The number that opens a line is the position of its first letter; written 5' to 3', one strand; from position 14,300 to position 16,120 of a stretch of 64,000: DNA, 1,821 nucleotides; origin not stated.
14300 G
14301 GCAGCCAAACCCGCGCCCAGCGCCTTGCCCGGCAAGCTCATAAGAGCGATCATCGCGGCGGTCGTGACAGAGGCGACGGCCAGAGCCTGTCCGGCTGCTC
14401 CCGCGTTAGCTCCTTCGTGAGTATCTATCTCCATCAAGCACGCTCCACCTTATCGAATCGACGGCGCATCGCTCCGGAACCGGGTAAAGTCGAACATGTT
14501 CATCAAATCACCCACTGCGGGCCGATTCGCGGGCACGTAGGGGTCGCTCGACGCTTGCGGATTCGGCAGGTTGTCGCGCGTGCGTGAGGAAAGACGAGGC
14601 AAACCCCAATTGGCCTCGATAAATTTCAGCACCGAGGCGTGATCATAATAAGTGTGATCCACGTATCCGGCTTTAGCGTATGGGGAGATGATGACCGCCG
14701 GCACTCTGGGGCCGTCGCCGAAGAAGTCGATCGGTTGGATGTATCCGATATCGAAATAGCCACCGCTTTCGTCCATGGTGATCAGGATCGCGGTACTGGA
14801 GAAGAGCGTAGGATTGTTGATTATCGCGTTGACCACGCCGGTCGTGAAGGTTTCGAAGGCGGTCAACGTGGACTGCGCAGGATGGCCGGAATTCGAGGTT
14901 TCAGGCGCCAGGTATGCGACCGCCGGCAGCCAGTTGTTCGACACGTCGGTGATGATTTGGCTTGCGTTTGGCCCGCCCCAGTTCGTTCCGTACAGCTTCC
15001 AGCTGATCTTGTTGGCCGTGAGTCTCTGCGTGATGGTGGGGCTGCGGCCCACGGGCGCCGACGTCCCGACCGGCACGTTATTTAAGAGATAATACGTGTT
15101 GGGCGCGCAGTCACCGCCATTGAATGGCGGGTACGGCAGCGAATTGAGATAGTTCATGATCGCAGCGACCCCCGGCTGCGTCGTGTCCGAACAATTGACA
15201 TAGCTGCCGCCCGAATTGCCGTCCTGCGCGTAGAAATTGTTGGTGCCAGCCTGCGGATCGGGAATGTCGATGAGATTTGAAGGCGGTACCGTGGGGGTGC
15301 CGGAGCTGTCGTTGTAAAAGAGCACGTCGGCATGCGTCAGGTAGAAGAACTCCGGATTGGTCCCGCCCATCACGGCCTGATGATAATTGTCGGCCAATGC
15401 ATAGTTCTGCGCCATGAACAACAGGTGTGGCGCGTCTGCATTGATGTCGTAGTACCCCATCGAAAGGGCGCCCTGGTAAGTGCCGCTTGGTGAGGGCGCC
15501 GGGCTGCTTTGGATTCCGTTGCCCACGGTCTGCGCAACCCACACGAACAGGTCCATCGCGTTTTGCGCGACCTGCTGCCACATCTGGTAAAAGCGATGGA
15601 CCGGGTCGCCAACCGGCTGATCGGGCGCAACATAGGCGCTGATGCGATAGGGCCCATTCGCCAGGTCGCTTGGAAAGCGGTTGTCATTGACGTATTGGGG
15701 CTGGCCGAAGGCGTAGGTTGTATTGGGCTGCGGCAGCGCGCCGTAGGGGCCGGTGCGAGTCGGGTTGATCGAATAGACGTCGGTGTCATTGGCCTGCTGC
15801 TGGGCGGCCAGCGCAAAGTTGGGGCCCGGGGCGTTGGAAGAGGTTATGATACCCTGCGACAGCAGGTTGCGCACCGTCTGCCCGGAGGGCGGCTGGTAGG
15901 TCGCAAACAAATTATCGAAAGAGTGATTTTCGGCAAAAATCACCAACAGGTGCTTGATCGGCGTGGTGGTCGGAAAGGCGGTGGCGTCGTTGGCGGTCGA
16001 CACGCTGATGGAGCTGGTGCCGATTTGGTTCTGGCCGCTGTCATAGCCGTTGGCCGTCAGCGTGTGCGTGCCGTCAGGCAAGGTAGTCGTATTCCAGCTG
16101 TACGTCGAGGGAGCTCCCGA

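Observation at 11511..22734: Split and fused versions of one secreted Ig-like / beta-helix / phosphoesterase module bracket a Wzy-like gene and a Crp + HTH regulator pair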

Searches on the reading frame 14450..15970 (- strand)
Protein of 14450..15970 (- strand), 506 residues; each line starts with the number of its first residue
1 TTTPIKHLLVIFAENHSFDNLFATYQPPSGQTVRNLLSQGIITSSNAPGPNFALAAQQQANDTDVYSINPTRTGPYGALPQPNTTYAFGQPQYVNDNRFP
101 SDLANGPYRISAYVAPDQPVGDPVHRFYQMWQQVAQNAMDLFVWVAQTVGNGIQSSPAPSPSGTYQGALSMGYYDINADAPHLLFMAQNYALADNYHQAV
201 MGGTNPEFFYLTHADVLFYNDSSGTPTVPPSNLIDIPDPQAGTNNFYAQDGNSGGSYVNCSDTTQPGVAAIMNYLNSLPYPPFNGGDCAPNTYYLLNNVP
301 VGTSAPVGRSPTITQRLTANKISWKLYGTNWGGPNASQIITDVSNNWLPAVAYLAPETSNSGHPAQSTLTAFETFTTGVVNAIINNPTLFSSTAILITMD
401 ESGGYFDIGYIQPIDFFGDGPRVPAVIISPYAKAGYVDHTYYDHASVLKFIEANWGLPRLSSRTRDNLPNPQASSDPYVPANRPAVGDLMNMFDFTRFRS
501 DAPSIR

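Call 48: find_homologous_proteins(query=window:14450-15970:-, max_evalue=0.00001)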
Query window:14450-15970:- (506 aa): 7133 proteins with E <= 0.00001 among 8000 candidates; the best 120 are listed.
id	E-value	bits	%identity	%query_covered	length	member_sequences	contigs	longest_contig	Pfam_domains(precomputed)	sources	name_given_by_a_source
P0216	0.0e+0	1161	100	100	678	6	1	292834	PF17957.8,PF04185.20,PF14344.13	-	-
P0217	2.3e-296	1002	85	99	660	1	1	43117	PF17957.8,PF04185.20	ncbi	-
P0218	7.1e-214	730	65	100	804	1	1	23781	PF17957.8,PF04185.20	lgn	-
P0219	4.5e-208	710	63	100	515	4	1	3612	PF04185.20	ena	-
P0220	3.1e-207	708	62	100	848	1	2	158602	PF17957.8,PF04185.20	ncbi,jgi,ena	-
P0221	6.7e-207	707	62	100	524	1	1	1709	PF04185.20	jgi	jgi:phospholipase C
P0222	5.8e-206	703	63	100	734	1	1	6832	PF04185.20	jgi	jgi:phospholipase C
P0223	1.2e-205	702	62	100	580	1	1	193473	PF04185.20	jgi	jgi:phospholipase C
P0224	3.2e-204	698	63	98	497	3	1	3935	PF04185.20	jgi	jgi:phospholipase C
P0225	4.8e-202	691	62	100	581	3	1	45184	PF04185.20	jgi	jgi:phospholipase C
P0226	1.2e-199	683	61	99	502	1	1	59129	PF04185.20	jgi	jgi:phospholipase C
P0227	2.7e-198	678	60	100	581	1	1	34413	PF04185.20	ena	-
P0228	5.6e-196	671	60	99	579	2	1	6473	PF04185.20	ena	-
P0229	6.1e-196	670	59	100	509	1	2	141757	PF04185.20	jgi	jgi:phospholipase C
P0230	2.6e-186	639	56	100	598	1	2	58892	PF04185.20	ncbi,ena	-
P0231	7.2e-184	631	54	100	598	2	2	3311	PF04185.20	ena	-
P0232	3.3e-182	625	55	100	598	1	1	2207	PF04185.20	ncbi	-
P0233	2.1e-180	619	56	97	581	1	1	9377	PF04185.20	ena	-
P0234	4.5e-180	618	55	100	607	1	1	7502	PF04185.20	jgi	jgi:acid phosphatase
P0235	2.3e-179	616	55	100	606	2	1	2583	PF04185.20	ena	-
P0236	1.3e-177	610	54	100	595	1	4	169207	PF04185.20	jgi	jgi:phospholipase C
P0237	8.4e-177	607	53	100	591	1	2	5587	PF04185.20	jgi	jgi:acid phosphatase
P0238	9.6e-177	607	53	100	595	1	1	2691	PF04185.20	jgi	jgi:acid phosphatase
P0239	1.7e-176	606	54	99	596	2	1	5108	PF04185.20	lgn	-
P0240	2.0e-176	606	54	100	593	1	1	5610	PF04185.20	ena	-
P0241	2.7e-176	606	53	100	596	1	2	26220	PF04185.20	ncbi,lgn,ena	-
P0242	5.5e-176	605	53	100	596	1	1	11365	PF04185.20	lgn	-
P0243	5.5e-176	605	53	100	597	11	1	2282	PF04185.20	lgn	-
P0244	7.7e-176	604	55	99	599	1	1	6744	PF04185.20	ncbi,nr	ncbi:MAG: phosphoesterase [Bryobacterales bacterium]|nr:phosphoesterase [Bryobacterales bacterium]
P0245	8.6e-176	604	54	99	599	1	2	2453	PF04185.20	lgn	-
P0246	1.5e-175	603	53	100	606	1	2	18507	PF04185.20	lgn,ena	-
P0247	3.1e-175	602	54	100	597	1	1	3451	PF04185.20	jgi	-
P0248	3.7e-175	602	52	100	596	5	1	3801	PF04185.20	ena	-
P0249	5.3e-175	601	54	97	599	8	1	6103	PF04185.20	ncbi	-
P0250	6.6e-175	601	53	98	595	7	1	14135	PF04185.20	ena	-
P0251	6.8e-175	601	53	100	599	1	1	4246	PF04185.20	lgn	-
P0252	8.0e-175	601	54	99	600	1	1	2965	PF04185.20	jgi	jgi:acid phosphatase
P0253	1.2e-174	600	54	98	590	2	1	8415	PF04185.20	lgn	-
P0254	1.4e-174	600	54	100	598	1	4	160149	PF04185.20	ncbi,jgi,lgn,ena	-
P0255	1.5e-174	600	53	98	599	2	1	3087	PF04185.20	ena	-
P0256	2.0e-174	599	52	100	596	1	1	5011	PF04185.20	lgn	-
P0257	2.0e-174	599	52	100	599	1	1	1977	PF04185.20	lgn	-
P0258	4.7e-174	598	53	100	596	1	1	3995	PF04185.20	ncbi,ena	-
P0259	6.9e-174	598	53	99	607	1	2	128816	PF04185.20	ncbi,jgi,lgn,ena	-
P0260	9.3e-174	597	53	98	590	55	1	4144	PF04185.20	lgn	-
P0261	1.4e-173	597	54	99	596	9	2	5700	PF04185.20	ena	-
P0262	1.9e-173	596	53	100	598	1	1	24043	PF04185.20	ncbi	-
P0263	1.9e-173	596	53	98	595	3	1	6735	PF04185.20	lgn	-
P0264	2.5e-173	596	53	99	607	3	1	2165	PF04185.20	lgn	-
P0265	2.8e-173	596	52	100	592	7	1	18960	PF04185.20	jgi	jgi:acid phosphatase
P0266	3.9e-173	595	53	100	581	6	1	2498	PF04185.20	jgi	jgi:phospholipase C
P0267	1.0e-172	594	54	100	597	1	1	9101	PF04185.20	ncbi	-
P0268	1.2e-172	594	52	99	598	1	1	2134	PF04185.20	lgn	-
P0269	1.4e-172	593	54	99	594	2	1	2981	PF04185.20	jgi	jgi:acid phosphatase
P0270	3.1e-172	592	52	98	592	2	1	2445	PF04185.20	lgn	-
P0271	3.5e-172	592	52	98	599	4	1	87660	PF04185.20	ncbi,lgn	-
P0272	5.4e-172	591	52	98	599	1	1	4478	PF04185.20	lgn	-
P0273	5.6e-172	591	51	100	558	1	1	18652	PF04185.20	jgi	jgi:phospholipase C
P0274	7.8e-172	591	53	98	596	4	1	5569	PF04185.20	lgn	-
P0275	9.6e-172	591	52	100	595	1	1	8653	PF04185.20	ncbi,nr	ncbi:MAG: alkaline phosphatase family protein [Chloroflexota bacterium]|nr:alkaline phosphatase fami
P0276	1.2e-171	590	53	99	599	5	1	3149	PF04185.20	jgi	jgi:phospholipase C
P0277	1.4e-171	590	52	100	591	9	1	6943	PF04185.20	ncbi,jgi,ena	-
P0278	3.0e-171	589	51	100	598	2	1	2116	PF04185.20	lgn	-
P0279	5.5e-171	588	52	98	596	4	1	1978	PF04185.20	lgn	-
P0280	6.5e-171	588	52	99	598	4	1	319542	PF04185.20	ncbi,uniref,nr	ncbi:alkaline phosphatase family protein [Noviherbaspirillum pedocola]|uniref:alkaline phosphatase f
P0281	1.1e-170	587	52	100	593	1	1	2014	PF04185.20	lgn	-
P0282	1.1e-170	587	53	99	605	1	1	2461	PF04185.20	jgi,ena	-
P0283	1.2e-170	587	53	100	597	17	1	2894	PF04185.20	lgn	-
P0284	2.6e-170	586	53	98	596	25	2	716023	PF04185.20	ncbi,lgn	-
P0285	3.7e-170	585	53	100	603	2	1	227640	PF04185.20,PF00884.29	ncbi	-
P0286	1.6e-169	583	52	98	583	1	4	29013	PF04185.20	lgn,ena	-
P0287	1.6e-169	583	52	100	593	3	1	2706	PF04185.20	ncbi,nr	ncbi:MAG TPA: alkaline phosphatase family protein [Ktedonobacteraceae bacterium]|nr:alkaline phospha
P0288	1.7e-169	583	53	100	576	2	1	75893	PF04185.20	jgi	jgi:phospholipase C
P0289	2.1e-169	583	53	99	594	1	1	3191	PF04185.20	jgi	jgi:acid phosphatase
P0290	3.1e-169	582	53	97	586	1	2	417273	PF04185.20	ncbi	ncbi:MAG: alkaline phosphatase family protein [Sulfuricaulis sp.]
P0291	3.6e-169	582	52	100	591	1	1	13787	PF04185.20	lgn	-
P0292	3.7e-169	582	51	100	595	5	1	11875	PF04185.20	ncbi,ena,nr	ncbi:MAG TPA: alkaline phosphatase family protein [Ktedonobacteraceae bacterium]|nr:alkaline phospha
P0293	4.5e-169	582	52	98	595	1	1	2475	PF04185.20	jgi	jgi:phospholipase C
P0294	4.7e-169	582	53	100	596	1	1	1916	PF04185.20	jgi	jgi:acid phosphatase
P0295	6.3e-169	581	52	99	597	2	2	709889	PF04185.20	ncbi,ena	ncbi:MAG: alkaline phosphatase family protein [Gammaproteobacteria bacterium]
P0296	8.6e-169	581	51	100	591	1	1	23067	PF04185.20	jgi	jgi:acid phosphatase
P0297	1.2e-168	580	50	100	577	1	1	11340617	PF04185.20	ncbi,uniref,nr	ncbi:phosphoesterase [Ktedonosporobacter rubrisoli]|uniref:Phosphoesterase n=1 Tax=Ktedonosporobacte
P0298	1.4e-168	580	52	99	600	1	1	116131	PF04185.20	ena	-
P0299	1.5e-168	580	51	99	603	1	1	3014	PF04185.20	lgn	-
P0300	1.7e-168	580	52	99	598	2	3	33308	PF04185.20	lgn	-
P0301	2.3e-168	579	53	100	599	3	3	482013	PF04185.20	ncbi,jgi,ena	jgi:acid phosphatase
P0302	4.3e-168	579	52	100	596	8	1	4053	PF04185.20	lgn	-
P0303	4.9e-168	578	52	100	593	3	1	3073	PF04185.20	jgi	jgi:acid phosphatase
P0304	5.2e-168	578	52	98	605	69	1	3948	PF04185.20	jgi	-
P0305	5.3e-168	578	54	98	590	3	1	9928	PF04185.20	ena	-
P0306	1.1e-167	577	52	98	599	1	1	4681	PF04185.20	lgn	-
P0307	1.3e-167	577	52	98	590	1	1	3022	PF04185.20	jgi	jgi:phospholipase C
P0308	1.4e-167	577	52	99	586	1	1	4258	PF04185.20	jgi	jgi:phospholipase C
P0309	1.7e-167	577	52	98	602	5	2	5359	PF04185.20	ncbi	-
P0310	1.8e-167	576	53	98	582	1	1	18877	PF04185.20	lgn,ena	-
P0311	1.8e-167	576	52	99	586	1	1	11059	PF04185.20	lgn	-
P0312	3.9e-167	575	52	98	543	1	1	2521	PF04185.20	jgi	jgi:phospholipase C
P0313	4.5e-167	575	52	97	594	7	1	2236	PF04185.20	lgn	-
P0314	5.1e-167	575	53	99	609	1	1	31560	PF04185.20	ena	-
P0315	1.0e-166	574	51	99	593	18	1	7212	PF04185.20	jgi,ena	jgi:acid phosphatase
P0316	1.1e-166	574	52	100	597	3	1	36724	PF04185.20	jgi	-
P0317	1.1e-166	574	53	100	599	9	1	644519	PF04185.20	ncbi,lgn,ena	-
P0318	1.2e-166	574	52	100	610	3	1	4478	PF04185.20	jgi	-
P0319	1.8e-166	573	51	99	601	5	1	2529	PF04185.20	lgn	-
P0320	2.5e-166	573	51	99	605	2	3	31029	PF04185.20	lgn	-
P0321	7.3e-166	571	51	99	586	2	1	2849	PF04185.20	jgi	-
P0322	1.1e-165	571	51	100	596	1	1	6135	PF04185.20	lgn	-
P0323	1.4e-165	570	51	98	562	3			PF04185.20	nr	nr:alkaline phosphatase family protein [Halothiobacillus sp.]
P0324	2.1e-165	570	51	99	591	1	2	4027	PF04185.20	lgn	-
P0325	2.3e-165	570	54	100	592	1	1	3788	PF04185.20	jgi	jgi:acid phosphatase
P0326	2.8e-165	569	52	98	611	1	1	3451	PF04185.20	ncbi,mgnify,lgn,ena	mgnify:CR=1 FL=1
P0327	3.6e-165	569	53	100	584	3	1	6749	PF04185.20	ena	-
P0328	5.0e-165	568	51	98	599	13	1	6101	PF04185.20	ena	-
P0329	1.4e-164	567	50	98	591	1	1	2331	PF04185.20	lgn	-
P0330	1.4e-164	567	51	100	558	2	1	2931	PF04185.20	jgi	jgi:phospholipase C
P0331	1.5e-164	567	51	98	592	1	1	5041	PF04185.20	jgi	jgi:phospholipase C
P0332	1.9e-164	566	50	99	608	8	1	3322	PF04185.20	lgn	-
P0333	2.1e-164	566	51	99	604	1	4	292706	PF04185.20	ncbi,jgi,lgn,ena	-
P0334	2.7e-164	566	51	98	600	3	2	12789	PF04185.20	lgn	-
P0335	2.8e-164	566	51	99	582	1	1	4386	PF04185.20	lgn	-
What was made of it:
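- Checked: One refinement: the source's own gene call for the first large protein is only 678 aa (P0216, call 48).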

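Call 51: find_encoding_contigs(protein=P0220, flank=10000, max_places=1)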
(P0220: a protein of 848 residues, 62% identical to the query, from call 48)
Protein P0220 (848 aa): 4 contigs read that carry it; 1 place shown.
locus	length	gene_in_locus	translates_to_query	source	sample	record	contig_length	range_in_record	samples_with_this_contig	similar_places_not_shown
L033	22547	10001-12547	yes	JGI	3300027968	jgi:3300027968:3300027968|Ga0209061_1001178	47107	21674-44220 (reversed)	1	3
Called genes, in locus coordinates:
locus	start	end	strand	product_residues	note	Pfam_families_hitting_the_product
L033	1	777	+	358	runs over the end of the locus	PF00296:Bac_luciferase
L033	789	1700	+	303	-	PF10340:Say1_Mug180, PF20434:BD-FAE, PF07859:Abhydrolase_3, PF00326:Peptidase_S9 (weak)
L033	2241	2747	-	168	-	PF01850:PIN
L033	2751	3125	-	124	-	PF04255:DUF433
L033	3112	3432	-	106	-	-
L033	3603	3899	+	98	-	-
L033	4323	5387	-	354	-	PF04909:Amidohydro_2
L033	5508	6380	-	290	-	PF00296:Bac_luciferase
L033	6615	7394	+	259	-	PF02900:LigB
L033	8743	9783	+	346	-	PF13489:Methyltransf_23, PF08241:Methyltransf_11 (faint)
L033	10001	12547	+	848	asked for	PF17957:Big_7 (weak), PF04185:Phosphoesterase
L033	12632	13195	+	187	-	-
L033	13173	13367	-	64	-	-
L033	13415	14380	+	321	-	PF00903:Glyoxalase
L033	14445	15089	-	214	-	PF01522:Polysacc_deac_1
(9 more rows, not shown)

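Call 52: find_encoding_contigs(protein=P0223, flank=10000, max_places=1)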
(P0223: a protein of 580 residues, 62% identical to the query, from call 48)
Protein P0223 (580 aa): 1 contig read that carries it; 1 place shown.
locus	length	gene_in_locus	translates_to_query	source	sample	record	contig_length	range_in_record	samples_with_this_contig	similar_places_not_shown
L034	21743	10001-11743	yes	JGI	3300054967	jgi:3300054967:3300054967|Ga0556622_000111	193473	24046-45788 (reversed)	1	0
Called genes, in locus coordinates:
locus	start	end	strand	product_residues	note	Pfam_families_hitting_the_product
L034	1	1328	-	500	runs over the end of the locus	PF02885:Glycos_trans_3N, PF00591:Glycos_transf_3, PF07831:PYNP_C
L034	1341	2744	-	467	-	PF00753:Lactamase_B, PF16661:Lactamase_B_6 (weak), PF12706:Lactamase_B_2, PF10996:Beta-Casp, PF07521:RMMBL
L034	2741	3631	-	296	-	PF13793:Pribosyltran_N, PF14572:Pribosyl_synth (faint), PF00156:Pribosyltran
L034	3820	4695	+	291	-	PF00561:Abhydrolase_1, PF03959:FSH1 (faint), PF12146:Hydrolase_4, PF12697:Abhydrolase_6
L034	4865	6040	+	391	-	PF02515:CoA_transf_3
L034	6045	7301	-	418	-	PF05221:AdoHcyase, PF02826:2-Hacid_dh_C, PF00670:AdoHcyase_NAD, PF07991:KARI_N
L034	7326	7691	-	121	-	-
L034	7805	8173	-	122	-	-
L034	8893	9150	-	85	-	-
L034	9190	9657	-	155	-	-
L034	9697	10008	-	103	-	-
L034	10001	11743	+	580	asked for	PF04185:Phosphoesterase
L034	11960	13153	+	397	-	-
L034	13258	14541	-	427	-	-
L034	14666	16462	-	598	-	PF00535:Glycos_transf_2, PF10111:Glyco_tranf_2_2, PF13641:Glyco_tranf_2_3, PF01522:Polysacc_deac_1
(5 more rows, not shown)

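Call 53: find_encoding_contigs(protein=P0218, flank=10000, max_places=1)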
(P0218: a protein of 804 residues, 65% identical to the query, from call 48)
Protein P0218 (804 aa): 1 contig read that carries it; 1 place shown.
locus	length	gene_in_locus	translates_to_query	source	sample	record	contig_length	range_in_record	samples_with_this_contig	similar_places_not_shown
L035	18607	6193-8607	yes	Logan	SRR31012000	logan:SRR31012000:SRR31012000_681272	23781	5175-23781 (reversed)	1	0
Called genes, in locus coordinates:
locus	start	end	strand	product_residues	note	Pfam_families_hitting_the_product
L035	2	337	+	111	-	?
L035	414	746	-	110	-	-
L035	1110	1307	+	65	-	-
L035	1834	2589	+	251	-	PF00027:cNMP_binding, PF13545:HTH_Crp_2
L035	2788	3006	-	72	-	PF12728:HTH_17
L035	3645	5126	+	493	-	PF00224:PK, PF02887:PK_C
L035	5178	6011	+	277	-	PF13641:Glyco_tranf_2_3, PF00535:Glycos_transf_2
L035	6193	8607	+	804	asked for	PF17957:Big_7, PF04185:Phosphoesterase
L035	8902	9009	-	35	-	-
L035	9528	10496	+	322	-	PF00027:cNMP_binding, PF13545:HTH_Crp_2, PF00325:Crp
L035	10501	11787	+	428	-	PF13439:Glyco_transf_4, PF13579:Glyco_trans_4_4, PF00534:Glycos_transf_1, PF13692:Glyco_trans_1_4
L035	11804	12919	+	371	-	PF25917:BSH_RND (weak), PF25954:Beta-barrel_RND_2, PF25967:RND-MFP_C, PF25989:YknX_C (weak)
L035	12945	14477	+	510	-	PF02321:OEP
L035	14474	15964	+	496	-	PF01943:Polysacc_synt, PF13440:Polysacc_synt_3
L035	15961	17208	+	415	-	PF07719:TPR_2 (faint)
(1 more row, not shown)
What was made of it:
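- Big_7-PF04185 genes lie beside other glycan loci with Crp and HTH_17 genes (call 53).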

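Call 84: find_encoding_contigs(protein=P0280, flank=8000, max_places=1)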
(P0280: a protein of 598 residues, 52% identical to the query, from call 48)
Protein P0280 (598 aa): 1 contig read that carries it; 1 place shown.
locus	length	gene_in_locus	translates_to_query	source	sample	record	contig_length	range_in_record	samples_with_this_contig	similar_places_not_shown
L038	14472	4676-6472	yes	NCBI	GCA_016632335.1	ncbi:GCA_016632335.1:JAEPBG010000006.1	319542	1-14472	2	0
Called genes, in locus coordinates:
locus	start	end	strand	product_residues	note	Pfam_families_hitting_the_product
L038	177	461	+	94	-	PF05598:DUF772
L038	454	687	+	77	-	PF01527:HTH_Tnp_1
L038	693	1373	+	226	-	PF02518:HATPase_c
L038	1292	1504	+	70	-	PF00072:Response_reg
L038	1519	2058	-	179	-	PF01292:Ni_hydr_CYTB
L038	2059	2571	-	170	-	PF03713:DUF305 (faint), PF13628:DUF4142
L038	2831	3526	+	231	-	PF01988:VIT1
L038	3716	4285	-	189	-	PF14235:DUF4337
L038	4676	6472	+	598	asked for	PF04185:Phosphoesterase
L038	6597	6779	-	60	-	-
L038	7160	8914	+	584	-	PF00989:PAS, PF08448:PAS_4 (weak), PF13188:PAS_8 (faint), PF13426:PAS_9, PF00512:HisKA, PF02518:HATPase_c, PF13581:HATPase_c_2 (faint), PF00072:Response_reg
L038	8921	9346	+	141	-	PF00072:Response_reg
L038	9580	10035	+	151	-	PF00072:Response_reg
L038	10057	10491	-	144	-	PF00072:Response_reg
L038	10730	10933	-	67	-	PF01679:Pmp3 (weak)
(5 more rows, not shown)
